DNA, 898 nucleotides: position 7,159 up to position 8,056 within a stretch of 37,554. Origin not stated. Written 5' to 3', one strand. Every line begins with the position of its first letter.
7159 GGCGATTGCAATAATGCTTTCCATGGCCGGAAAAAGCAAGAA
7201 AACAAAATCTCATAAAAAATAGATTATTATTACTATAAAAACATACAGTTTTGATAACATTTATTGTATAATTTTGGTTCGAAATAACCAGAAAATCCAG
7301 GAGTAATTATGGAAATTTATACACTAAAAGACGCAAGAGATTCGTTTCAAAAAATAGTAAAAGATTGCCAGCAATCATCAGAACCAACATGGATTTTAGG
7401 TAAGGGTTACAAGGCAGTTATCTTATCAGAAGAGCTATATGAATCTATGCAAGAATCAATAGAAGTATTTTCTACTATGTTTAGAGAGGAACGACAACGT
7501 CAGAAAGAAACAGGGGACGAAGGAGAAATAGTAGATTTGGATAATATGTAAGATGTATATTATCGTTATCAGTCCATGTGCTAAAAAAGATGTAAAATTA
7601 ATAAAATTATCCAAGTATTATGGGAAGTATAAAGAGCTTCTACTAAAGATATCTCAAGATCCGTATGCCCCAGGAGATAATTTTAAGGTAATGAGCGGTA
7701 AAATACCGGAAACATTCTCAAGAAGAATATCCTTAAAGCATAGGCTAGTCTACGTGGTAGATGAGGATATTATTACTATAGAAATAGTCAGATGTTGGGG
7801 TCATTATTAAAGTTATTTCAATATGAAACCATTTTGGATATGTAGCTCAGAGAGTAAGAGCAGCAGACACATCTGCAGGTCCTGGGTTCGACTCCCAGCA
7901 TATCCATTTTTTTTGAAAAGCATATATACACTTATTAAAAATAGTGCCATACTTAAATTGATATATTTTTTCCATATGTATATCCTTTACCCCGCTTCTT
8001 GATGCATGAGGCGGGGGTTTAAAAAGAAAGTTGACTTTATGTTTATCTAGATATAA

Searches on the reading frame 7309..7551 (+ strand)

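Call 33: search_protein_families(library=pfam, proteins=[window:7309-7551:+], max_evalue=0.01)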
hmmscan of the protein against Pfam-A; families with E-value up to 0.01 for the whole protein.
window:7309-7551:+ (80 aa): 1 family
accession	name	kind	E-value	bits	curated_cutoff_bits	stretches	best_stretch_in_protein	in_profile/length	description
PF02604.26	PhdYeFM_antitox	-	5.7e-11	42.5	29.8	1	1-66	1-67/74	Antitoxin Phd_YefM, type II toxin-antitoxin system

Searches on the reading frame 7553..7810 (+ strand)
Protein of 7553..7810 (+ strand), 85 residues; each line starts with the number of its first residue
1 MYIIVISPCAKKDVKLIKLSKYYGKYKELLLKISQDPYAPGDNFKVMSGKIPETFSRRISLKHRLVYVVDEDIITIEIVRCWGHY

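Call 33: search_protein_families(library=pfam, proteins=[window:7553-7810:+], max_evalue=0.01)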
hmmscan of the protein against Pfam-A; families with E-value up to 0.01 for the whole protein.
window:7553-7810:+ (85 aa): 1 family
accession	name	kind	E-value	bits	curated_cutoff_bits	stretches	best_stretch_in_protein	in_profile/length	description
PF06769.20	YoeB_toxin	-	2e-08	34.6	27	1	23-85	20-80/80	YoeB-like toxin of bacterial type II toxin-antitoxin system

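Call 65: search_dna_similar(query=window:7553-7810:+, collection=plasmids, mode=protein, max_rows=12)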
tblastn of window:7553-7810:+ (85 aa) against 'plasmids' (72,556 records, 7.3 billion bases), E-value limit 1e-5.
No match.

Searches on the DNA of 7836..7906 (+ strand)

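Call 68: search_dna_similar(query=window:7836-7906:+, collection=plasmids, mode=distant, max_rows=12, max_evalue=0.01)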
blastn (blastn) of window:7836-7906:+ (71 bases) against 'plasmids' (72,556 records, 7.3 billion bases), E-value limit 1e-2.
Records with a match: 2; places in all: 2; records where one place covers at least 80% of the query: 2.
Best place of each record, by identity: 60-80% 2.
By first word of the organism name: Arthrobacter 1; Methylobacterium 1.
By predicted mobility (MOB-suite, as given by PLSDB): non-mobilizable 2.
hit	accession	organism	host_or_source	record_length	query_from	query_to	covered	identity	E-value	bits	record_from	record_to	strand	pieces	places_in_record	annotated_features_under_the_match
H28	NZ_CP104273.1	Arthrobacter sp. zg-Y1110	Marmot,single cell,intestinal contents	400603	6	64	83%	77.4%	1e-3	48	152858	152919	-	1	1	none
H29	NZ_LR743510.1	Methylobacterium bullatum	-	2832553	7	64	82%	78.7%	3e-3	47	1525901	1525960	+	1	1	none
